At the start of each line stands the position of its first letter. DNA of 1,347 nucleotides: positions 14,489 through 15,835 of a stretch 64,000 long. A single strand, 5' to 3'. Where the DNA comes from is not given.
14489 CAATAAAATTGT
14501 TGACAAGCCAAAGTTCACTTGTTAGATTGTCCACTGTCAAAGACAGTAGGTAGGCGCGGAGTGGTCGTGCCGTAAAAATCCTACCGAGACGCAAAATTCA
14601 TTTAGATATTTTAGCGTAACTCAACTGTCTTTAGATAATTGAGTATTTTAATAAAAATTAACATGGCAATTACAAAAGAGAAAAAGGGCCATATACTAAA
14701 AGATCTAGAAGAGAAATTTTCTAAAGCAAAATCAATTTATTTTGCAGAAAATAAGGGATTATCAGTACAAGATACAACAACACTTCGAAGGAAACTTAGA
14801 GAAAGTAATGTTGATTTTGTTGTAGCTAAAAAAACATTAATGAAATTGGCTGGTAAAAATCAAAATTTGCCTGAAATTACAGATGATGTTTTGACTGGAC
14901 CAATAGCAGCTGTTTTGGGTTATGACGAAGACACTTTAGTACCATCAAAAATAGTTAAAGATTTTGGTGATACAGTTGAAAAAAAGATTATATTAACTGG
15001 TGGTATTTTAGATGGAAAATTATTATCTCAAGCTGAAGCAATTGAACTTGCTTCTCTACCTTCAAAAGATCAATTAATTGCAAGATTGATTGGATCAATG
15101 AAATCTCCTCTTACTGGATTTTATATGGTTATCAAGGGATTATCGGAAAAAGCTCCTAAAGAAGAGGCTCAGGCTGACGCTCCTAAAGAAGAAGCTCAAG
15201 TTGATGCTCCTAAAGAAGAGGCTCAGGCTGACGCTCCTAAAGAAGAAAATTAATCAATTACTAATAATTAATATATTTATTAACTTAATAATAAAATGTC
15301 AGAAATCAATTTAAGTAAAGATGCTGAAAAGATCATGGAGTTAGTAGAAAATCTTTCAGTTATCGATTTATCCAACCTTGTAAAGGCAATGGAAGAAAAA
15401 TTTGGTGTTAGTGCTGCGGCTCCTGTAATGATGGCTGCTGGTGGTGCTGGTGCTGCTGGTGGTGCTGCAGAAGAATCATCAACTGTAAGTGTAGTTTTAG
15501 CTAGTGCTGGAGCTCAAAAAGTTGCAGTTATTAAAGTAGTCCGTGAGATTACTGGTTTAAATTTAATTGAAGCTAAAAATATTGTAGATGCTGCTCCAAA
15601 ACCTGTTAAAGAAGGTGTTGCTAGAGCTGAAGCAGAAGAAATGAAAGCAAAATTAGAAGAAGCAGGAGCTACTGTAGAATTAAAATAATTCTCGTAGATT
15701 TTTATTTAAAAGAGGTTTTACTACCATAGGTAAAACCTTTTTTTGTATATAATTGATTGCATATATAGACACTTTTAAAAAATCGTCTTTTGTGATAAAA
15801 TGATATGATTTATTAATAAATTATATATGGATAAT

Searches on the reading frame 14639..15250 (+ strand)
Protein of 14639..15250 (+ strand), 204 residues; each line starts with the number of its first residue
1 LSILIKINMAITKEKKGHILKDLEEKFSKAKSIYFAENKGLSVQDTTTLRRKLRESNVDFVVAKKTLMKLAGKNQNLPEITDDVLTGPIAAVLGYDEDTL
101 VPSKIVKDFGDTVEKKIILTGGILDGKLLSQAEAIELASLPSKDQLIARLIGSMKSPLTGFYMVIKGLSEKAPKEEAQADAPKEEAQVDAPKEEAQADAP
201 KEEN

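Call 54: search_protein_families(library=pfam, proteins=[window:14639-15250:+], max_evalue=0.0001)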
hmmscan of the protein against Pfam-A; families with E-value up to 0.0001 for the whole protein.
window:14639-15250:+ (204 aa): 1 family
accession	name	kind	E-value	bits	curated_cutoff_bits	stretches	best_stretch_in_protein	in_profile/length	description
PF00466.25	Ribosomal_L10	-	4.1e-21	75.3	22.8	1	12-109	2-98/100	Ribosomal protein L10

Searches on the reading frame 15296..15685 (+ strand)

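Call 54: search_protein_families(library=pfam, proteins=[window:15296-15685:+], max_evalue=0.0001)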
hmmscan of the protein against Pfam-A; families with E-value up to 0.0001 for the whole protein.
window:15296-15685:+ (130 aa): 2 families
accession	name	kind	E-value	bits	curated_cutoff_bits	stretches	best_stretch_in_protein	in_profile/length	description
PF00542.24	Ribosomal_L12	-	2e-28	98.9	25.9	1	65-130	2-67/67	Ribosomal protein L7/L12 C-terminal domain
PF16320.10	Ribosomal_L12_N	-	7.2e-17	61.3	25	1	11-56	3-46/48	Ribosomal protein L7/L12 dimerisation domain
